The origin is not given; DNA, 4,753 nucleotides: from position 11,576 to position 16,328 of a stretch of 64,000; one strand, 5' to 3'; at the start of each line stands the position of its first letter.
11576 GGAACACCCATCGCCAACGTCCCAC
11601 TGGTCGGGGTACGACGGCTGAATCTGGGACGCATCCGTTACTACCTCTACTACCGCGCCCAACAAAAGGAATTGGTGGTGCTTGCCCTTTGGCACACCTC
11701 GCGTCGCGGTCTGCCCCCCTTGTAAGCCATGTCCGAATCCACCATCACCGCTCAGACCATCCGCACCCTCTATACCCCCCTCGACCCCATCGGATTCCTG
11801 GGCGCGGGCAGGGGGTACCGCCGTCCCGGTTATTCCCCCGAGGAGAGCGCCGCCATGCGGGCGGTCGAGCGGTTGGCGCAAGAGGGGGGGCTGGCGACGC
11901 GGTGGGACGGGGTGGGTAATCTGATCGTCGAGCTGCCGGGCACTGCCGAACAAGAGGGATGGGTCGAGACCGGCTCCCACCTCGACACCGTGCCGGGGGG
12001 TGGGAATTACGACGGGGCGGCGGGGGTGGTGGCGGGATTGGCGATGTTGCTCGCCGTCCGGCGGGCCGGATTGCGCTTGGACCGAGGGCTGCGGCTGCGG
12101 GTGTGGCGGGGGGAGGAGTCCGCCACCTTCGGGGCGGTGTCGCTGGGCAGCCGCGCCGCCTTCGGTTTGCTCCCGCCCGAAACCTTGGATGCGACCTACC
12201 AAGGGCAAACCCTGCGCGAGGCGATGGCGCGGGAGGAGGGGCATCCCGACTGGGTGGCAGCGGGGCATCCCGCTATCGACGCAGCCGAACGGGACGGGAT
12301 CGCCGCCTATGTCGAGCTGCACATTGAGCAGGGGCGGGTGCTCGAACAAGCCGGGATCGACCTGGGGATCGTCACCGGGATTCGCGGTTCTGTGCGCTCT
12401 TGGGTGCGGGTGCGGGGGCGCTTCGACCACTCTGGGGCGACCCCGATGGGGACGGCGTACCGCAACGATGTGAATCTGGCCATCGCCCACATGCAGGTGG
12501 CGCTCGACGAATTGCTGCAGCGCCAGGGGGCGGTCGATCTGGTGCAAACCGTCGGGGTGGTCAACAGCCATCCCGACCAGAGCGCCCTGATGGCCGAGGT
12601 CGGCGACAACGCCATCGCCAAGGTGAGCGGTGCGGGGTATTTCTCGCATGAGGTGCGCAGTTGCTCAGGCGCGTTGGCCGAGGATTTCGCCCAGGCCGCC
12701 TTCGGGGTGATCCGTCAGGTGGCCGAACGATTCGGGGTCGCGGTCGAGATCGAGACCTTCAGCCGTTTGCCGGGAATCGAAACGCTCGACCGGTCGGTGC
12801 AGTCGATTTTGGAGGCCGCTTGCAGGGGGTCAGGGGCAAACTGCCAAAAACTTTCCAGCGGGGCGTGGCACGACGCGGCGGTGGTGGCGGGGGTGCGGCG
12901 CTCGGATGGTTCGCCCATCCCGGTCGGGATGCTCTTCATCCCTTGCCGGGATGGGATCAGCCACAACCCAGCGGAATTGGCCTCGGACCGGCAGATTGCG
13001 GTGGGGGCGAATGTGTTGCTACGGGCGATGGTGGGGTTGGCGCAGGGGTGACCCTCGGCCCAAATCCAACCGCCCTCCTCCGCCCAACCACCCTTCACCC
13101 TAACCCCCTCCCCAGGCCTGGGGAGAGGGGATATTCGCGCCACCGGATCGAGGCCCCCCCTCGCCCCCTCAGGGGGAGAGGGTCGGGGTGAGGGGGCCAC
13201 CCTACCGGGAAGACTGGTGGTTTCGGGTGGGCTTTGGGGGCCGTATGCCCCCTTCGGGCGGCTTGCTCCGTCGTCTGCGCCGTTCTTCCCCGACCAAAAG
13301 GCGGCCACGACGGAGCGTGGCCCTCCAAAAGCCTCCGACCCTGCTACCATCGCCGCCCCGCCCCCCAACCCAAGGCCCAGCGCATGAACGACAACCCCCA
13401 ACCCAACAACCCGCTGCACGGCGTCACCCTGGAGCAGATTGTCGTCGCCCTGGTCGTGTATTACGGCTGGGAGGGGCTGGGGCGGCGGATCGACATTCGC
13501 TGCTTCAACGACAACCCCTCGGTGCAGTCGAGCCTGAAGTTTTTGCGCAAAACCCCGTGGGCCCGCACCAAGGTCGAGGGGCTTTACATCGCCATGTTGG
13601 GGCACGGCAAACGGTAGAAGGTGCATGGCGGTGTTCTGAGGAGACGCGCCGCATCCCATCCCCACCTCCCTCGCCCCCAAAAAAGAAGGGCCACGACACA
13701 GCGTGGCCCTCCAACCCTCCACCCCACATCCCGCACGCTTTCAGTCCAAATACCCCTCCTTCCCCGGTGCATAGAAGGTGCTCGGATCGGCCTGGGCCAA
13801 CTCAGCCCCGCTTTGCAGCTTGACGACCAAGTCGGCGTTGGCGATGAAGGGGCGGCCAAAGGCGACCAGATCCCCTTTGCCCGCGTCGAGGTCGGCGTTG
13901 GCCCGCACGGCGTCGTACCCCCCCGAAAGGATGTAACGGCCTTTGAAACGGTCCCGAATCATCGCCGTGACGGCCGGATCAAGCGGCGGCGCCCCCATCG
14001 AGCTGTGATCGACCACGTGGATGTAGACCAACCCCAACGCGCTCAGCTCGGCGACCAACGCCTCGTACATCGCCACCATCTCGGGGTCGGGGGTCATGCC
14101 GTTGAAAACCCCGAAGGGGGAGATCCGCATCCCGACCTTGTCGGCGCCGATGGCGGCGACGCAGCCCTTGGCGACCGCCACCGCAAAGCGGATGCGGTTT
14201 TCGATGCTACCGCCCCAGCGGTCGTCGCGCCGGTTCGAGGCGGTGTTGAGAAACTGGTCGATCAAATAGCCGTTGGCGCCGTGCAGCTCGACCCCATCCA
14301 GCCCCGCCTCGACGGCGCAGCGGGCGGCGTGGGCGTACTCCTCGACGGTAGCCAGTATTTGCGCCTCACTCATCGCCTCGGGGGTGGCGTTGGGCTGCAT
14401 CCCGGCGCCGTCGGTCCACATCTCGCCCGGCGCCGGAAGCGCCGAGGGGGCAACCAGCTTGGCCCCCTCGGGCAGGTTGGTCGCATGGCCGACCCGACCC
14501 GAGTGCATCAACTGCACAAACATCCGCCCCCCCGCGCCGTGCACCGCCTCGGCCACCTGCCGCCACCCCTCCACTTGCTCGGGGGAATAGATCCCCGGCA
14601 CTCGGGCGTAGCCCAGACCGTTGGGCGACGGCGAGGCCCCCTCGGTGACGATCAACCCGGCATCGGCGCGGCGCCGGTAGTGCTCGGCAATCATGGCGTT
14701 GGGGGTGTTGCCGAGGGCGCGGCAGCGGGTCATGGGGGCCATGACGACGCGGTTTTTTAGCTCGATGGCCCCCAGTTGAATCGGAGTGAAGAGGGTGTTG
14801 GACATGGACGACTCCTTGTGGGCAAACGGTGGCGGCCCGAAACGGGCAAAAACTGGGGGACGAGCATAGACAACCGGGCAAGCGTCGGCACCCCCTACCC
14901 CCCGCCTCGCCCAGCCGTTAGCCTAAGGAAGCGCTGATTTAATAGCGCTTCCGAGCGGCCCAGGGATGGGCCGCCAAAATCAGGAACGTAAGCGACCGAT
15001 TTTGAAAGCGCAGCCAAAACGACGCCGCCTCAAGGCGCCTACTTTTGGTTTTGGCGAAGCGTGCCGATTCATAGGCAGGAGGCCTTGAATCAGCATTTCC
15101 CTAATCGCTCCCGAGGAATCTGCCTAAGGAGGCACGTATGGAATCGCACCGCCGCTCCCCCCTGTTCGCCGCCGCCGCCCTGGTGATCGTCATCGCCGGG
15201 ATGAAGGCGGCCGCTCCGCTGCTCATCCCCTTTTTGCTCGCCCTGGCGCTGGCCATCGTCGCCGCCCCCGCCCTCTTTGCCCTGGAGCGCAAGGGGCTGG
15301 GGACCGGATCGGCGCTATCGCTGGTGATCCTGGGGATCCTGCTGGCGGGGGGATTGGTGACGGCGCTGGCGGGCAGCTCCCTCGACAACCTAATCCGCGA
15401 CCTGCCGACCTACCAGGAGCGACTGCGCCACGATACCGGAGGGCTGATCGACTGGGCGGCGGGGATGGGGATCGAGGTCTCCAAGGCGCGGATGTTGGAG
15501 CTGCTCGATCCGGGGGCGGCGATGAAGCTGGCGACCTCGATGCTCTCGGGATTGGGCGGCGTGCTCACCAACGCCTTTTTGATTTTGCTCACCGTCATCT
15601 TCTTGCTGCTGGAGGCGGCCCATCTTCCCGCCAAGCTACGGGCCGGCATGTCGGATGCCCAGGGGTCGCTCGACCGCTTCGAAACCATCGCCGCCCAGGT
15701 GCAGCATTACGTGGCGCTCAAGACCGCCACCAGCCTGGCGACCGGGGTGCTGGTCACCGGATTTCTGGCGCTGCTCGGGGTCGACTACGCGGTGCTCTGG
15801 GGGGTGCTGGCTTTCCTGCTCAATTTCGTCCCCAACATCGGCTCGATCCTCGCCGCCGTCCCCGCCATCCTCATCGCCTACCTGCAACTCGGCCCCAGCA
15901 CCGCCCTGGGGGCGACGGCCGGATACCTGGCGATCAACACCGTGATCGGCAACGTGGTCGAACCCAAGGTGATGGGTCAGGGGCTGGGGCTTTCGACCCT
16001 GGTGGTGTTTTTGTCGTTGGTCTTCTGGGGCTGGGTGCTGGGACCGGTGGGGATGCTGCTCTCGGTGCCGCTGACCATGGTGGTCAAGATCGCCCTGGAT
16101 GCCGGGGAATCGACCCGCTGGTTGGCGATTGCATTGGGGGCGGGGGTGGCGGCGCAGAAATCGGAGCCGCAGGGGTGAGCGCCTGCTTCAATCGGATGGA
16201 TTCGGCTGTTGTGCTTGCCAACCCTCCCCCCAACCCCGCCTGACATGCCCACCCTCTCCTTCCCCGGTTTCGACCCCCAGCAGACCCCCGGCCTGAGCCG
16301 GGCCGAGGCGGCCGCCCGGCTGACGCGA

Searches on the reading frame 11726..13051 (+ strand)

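Call 18: search_protein_families(library=pfam, proteins=[window:11726-13051:+])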
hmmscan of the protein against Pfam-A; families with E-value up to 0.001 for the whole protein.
window:11726-13051:+ (441 aa): 2 families
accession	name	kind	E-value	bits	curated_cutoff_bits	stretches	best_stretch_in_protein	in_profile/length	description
PF01546.33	Peptidase_M20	-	3.4e-18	66.7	24.6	1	83-435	3-204/206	Peptidase family M20/M25/M40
PF04389.22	Peptidase_M28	-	1.7e-09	38.1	21.3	1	65-139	1-75/193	Peptidase family M28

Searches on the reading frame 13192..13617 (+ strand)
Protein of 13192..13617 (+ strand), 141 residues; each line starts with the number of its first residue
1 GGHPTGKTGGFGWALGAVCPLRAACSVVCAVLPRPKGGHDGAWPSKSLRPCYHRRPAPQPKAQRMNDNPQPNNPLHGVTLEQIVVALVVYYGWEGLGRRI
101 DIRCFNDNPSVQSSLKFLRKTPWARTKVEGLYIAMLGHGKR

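Call 18: search_protein_families(library=pfam, proteins=[window:13192-13617:+])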
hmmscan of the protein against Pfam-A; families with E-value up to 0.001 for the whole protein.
window:13192-13617:+ (141 aa): 1 family
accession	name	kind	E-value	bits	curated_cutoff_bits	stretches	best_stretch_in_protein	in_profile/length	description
PF09905.14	VF530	-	3.1e-33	114.2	27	1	71-133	1-63/63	DNA-binding protein VF530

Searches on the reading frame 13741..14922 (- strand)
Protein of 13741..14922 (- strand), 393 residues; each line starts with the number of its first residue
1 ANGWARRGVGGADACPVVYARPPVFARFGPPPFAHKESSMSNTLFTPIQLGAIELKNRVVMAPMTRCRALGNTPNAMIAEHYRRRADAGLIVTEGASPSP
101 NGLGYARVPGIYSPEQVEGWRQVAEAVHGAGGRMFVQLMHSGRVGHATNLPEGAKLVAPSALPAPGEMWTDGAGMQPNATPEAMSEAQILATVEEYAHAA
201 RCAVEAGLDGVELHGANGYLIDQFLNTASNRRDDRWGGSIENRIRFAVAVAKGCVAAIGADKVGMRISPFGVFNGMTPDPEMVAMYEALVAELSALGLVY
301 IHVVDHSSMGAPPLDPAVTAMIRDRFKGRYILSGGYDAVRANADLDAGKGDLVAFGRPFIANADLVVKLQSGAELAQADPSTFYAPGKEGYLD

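Call 19: search_protein_families(library=pfam, proteins=[window:13741-14922:-])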
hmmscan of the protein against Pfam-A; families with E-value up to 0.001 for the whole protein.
window:13741-14922:- (393 aa): 1 family
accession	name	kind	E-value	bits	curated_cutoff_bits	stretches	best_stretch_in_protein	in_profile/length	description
PF00724.26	Oxidored_FMN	-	1.1e-79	268.7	27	1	44-374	2-340/342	NADH:flavin oxidoreductase / NADH oxidase family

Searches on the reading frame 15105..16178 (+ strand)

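Call 19: search_protein_families(library=pfam, proteins=[window:15105-16178:+])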
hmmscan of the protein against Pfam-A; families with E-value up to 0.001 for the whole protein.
window:15105-16178:+ (357 aa): 1 family
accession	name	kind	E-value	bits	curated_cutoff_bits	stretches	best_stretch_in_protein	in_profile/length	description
PF01594.21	AI-2E_transport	-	8.2e-58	196.6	34.3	1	23-333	5-325/327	AI-2E family transporter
